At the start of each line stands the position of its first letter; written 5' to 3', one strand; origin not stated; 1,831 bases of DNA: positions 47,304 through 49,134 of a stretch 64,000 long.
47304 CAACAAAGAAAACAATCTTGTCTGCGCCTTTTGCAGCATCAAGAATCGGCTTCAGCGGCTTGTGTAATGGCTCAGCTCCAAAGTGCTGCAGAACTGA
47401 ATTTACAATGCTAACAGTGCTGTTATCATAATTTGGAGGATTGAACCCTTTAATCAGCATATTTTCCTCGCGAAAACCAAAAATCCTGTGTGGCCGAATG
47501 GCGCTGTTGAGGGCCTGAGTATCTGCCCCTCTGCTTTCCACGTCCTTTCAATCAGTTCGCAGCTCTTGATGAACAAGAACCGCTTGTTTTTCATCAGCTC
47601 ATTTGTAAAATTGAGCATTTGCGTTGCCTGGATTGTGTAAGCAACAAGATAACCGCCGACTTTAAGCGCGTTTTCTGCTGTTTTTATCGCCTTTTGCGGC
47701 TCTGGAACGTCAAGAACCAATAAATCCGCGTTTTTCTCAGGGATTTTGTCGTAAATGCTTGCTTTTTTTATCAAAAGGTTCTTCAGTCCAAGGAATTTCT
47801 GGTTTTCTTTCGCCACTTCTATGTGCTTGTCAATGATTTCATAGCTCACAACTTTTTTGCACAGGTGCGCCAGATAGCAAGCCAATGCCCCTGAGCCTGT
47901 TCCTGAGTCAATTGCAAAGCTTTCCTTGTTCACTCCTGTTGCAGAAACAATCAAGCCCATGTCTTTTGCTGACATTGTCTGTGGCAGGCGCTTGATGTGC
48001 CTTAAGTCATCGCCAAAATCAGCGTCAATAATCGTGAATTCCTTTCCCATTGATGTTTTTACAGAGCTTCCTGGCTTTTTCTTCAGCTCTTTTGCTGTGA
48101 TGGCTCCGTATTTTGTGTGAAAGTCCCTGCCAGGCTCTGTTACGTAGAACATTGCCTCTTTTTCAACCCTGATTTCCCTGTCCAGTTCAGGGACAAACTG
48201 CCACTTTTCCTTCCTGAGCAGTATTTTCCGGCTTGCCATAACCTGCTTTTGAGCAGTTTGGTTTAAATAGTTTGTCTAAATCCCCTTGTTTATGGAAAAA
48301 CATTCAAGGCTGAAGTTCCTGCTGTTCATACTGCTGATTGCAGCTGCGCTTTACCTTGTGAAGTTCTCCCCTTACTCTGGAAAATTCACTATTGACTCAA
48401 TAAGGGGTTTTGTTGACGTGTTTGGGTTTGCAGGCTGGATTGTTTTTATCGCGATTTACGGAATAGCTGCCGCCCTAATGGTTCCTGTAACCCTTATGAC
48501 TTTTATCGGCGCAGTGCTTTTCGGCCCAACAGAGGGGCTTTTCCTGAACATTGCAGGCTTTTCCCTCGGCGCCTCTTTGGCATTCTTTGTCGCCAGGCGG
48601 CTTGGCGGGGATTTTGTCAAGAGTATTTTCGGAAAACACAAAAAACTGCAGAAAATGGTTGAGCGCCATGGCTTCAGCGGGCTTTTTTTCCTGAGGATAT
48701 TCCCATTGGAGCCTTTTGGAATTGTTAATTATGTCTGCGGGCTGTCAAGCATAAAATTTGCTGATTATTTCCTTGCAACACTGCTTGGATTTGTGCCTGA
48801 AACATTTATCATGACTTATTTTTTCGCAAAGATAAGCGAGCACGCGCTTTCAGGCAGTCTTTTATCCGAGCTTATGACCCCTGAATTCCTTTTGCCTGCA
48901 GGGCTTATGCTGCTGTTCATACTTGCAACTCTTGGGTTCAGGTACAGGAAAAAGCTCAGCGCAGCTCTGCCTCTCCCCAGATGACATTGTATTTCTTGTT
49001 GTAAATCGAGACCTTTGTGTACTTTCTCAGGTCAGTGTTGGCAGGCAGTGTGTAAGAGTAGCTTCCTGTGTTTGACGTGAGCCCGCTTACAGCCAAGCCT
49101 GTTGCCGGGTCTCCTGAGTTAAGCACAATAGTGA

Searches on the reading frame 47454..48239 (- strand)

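Call 59: search_protein_families(library=pfam, proteins=[window:47454-48239:-], max_evalue=0.001)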
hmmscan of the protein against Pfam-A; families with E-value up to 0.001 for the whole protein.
window:47454-48239:- (261 aa): 6 families
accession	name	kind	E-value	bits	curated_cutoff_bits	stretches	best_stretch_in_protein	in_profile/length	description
PF13847.12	Methyltransf_31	-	1.7e-12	47.7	27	1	109-237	7-137/145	Methyltransferase domain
PF08704.16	GCD14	-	1.8e-12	47.9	26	1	87-237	22-180/247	tRNA methyltransferase complex GCD14 subunit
PF08241.18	Methyltransf_11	-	9.8e-08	33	21.2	1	111-199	2-94/95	Methyltransferase domain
PF05175.20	MTS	-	6.1e-05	23.2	23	1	104-193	30-131/170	Methyltransferase small domain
PF13649.12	Methyltransf_25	-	0.00018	22.6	27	1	110-196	2-97/97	Methyltransferase domain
PF06325.19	PrmA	-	0.00033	20.7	22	1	103-212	159-270/296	Ribosomal protein L11 methyltransferase (PrmA)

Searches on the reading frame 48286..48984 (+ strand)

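Call 59: search_protein_families(library=pfam, proteins=[window:48286-48984:+], max_evalue=0.001)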
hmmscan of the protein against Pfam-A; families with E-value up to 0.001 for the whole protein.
window:48286-48984:+ (232 aa): 1 family
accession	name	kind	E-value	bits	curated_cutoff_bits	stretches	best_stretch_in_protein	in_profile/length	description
PF09335.16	VTT_dom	-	8.6e-24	84.8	33.9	1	66-181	1-122/123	VTT domain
